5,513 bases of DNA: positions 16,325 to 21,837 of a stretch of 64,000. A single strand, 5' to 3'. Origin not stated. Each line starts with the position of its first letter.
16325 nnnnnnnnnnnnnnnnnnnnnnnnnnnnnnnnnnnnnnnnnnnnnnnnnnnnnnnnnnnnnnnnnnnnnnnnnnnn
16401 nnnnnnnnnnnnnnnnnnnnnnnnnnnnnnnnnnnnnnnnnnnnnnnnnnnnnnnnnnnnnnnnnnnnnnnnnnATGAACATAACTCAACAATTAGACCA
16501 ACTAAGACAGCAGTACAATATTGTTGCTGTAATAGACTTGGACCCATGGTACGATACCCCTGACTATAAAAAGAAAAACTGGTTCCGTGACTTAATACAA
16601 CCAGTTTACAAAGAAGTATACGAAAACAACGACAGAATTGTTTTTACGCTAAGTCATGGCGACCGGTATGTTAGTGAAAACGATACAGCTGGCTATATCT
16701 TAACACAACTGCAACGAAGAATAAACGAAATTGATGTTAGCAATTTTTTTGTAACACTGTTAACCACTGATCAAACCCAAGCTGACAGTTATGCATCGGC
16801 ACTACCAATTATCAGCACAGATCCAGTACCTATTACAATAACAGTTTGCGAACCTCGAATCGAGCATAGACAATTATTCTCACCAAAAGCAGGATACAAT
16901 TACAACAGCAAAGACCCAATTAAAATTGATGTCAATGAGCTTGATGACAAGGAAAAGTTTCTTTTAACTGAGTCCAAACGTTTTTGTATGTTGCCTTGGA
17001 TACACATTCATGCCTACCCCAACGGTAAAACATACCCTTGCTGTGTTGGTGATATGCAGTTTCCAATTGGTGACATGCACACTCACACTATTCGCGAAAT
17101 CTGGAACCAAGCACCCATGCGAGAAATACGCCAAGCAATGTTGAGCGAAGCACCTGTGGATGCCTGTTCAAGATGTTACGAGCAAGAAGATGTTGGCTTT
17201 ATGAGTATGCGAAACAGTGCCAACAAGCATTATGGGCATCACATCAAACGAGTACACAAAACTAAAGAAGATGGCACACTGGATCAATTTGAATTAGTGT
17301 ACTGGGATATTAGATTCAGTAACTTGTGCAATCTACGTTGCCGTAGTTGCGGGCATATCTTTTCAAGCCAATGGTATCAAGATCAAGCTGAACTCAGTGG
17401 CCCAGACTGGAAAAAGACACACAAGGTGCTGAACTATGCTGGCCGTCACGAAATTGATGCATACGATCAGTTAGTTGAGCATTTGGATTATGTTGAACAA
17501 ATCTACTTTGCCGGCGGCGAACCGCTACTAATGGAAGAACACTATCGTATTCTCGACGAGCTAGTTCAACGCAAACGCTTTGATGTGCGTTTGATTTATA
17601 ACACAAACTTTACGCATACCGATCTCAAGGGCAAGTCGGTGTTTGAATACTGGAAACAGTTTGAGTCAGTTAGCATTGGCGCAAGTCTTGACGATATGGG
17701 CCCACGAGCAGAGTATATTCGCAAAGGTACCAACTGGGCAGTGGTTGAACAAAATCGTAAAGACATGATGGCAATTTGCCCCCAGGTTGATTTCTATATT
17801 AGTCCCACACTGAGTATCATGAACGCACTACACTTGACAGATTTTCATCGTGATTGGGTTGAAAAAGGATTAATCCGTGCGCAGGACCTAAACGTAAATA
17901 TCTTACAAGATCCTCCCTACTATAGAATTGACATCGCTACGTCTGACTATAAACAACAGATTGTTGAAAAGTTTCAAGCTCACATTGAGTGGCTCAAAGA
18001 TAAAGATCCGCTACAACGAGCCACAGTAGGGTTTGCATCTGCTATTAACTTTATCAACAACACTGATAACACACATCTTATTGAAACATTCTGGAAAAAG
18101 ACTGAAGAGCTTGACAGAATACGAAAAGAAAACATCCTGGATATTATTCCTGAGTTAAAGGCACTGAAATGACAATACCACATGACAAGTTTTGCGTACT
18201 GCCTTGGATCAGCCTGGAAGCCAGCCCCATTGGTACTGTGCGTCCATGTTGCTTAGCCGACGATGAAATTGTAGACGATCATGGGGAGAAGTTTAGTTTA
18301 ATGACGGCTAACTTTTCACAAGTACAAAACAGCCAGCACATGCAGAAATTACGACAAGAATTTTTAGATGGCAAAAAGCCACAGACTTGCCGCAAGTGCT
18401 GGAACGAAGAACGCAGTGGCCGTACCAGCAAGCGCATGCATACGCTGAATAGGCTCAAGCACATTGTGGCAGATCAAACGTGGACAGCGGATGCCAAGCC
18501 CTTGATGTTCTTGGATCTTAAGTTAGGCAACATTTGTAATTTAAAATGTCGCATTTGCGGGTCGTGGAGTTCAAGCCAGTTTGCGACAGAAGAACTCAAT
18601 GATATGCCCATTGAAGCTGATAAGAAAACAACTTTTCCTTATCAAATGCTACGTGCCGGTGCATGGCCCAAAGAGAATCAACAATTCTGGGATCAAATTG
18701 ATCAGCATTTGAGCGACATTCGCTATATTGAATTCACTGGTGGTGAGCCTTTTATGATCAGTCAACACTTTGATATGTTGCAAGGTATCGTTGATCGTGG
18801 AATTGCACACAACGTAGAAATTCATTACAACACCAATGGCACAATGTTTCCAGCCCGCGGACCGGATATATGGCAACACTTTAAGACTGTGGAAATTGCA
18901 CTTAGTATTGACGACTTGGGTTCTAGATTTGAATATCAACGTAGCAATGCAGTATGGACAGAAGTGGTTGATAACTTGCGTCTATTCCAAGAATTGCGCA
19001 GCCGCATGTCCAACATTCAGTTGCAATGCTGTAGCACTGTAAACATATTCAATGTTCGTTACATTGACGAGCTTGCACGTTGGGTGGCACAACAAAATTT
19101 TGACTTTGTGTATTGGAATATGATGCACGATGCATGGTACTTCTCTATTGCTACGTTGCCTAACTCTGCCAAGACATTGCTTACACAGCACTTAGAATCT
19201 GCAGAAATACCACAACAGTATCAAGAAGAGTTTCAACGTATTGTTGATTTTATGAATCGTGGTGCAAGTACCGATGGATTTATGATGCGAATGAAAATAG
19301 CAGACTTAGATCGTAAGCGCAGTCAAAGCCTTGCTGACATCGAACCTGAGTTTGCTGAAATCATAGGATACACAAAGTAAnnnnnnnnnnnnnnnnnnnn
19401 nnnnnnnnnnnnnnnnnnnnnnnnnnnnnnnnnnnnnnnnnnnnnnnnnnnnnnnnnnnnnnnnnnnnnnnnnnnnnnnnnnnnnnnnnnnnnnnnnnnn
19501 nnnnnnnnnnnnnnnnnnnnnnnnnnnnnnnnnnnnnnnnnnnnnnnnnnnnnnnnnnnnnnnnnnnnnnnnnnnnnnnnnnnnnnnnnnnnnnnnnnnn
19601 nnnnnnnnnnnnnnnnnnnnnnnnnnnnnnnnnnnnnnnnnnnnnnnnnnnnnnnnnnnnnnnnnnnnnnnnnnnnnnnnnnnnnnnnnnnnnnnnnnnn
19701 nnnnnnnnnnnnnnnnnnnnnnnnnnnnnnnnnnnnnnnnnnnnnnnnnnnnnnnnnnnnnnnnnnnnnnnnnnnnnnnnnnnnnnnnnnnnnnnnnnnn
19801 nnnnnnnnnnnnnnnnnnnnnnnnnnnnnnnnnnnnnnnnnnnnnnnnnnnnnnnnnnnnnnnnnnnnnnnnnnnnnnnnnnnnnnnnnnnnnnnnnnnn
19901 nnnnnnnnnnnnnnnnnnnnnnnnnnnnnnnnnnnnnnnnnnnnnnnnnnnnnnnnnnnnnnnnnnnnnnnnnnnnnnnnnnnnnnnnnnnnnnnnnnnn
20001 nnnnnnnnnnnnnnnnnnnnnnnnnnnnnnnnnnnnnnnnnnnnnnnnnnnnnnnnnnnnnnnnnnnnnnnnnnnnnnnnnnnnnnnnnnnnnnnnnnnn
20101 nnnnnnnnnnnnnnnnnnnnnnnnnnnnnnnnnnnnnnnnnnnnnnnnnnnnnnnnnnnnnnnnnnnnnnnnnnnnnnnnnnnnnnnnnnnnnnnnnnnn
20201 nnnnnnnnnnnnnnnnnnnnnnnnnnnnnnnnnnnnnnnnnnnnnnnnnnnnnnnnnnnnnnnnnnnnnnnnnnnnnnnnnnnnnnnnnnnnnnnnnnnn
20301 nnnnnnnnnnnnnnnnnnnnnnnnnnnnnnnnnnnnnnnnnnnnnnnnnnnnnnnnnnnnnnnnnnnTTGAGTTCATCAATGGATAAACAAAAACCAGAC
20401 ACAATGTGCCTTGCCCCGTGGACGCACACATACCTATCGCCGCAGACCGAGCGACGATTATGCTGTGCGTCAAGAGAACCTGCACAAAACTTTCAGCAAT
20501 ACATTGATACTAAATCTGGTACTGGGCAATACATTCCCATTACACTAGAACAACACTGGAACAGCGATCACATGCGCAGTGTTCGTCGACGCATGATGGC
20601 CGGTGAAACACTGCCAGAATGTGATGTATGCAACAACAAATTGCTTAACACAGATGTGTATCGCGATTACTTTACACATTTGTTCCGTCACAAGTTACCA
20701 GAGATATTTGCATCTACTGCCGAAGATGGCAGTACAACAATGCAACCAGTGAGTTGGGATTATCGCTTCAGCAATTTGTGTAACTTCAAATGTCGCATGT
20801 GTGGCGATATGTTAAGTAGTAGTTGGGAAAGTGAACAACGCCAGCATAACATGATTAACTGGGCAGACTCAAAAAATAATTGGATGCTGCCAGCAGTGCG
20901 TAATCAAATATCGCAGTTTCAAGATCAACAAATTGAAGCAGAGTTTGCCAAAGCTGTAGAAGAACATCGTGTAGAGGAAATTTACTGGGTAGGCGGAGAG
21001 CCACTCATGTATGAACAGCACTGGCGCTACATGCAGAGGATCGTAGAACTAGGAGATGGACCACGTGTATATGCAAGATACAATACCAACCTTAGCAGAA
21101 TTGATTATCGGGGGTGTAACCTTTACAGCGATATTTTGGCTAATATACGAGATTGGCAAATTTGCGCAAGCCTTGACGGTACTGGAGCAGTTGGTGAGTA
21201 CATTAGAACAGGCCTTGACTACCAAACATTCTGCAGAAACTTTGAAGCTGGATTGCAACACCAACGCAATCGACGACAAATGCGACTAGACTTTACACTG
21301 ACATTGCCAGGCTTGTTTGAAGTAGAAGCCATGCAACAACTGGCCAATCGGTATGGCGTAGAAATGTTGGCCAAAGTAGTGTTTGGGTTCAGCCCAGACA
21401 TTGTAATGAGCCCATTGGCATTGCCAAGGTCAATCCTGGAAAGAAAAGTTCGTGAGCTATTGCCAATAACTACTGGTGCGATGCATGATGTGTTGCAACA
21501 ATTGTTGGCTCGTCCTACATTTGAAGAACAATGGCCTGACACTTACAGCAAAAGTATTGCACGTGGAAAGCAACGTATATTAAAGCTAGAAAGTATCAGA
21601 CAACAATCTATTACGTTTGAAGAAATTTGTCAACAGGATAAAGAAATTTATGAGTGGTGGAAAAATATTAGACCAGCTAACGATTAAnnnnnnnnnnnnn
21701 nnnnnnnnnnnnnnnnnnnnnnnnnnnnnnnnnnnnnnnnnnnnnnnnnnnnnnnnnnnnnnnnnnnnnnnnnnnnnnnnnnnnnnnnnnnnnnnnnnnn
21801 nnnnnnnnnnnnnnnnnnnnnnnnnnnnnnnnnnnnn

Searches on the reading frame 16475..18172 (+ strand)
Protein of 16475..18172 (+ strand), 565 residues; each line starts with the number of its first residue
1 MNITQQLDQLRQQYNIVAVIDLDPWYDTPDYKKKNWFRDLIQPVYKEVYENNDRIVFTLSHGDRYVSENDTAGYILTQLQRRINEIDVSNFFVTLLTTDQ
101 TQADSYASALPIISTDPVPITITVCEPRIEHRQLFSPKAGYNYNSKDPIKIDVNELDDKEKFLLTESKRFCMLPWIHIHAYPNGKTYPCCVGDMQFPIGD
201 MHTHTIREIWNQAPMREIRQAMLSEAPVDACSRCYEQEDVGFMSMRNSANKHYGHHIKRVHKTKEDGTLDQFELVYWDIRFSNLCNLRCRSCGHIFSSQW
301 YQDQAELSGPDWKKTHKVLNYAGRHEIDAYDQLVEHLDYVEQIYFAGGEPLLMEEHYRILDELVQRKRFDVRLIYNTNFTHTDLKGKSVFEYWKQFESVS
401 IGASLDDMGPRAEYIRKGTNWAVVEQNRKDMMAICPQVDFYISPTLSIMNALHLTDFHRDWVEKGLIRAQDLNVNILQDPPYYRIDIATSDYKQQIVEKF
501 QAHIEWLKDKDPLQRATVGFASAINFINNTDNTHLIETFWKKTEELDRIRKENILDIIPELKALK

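Call 14: search_protein_families(library=pfam, proteins=[window:16475-18172:+], max_evalue=0.01)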
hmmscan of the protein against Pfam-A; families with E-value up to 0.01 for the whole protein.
window:16475-18172:+ (565 aa): 2 families
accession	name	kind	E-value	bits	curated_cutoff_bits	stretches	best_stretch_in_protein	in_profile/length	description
PF13186.11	SPASM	-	3.1e-12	47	21.5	1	171-235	1-67/67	Iron-sulfur cluster-binding domain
PF04055.27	Radical_SAM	-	1.2e-06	29.2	29.5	1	280-422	2-127/166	Radical SAM superfamily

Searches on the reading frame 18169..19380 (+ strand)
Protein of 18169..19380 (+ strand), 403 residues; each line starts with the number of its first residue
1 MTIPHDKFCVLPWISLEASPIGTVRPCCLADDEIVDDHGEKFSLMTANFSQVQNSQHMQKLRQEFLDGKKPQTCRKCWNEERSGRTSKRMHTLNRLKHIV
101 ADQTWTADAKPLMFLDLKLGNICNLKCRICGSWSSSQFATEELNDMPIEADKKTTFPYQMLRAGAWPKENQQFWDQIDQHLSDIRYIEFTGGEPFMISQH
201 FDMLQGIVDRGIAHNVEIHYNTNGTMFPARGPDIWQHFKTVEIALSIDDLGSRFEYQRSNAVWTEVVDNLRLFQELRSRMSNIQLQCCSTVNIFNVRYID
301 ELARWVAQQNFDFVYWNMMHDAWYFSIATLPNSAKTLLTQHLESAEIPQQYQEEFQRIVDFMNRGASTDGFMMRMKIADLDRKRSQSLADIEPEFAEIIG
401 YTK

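Call 14: search_protein_families(library=pfam, proteins=[window:18169-19380:+], max_evalue=0.01)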
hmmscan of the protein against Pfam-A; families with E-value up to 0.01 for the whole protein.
window:18169-19380:+ (403 aa): 3 families
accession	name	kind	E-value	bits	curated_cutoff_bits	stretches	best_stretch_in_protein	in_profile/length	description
PF04055.27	Radical_SAM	-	6.3e-08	33.4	29.5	1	119-277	3-140/166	Radical SAM superfamily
PF13186.11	SPASM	-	4.6e-06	27.3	21.5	1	9-78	1-67/67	Iron-sulfur cluster-binding domain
PF13353.11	Fer4_12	-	0.0046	17.7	22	0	123-216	15-82/137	4Fe-4S single cluster domain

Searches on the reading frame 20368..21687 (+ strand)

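Call 14: search_protein_families(library=pfam, proteins=[window:20368-21687:+], max_evalue=0.01)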
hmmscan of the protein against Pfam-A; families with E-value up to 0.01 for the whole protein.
window:20368-21687:+ (439 aa): 3 families
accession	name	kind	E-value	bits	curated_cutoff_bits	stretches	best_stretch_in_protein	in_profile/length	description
PF04055.27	Radical_SAM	-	1.9e-06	28.6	29.5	1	133-255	2-95/166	Radical SAM superfamily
PF13353.11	Fer4_12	-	0.0029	18.4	22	1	136-218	13-66/137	4Fe-4S single cluster domain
PF13186.11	SPASM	-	0.0036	18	21.5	1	14-89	1-67/67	Iron-sulfur cluster-binding domain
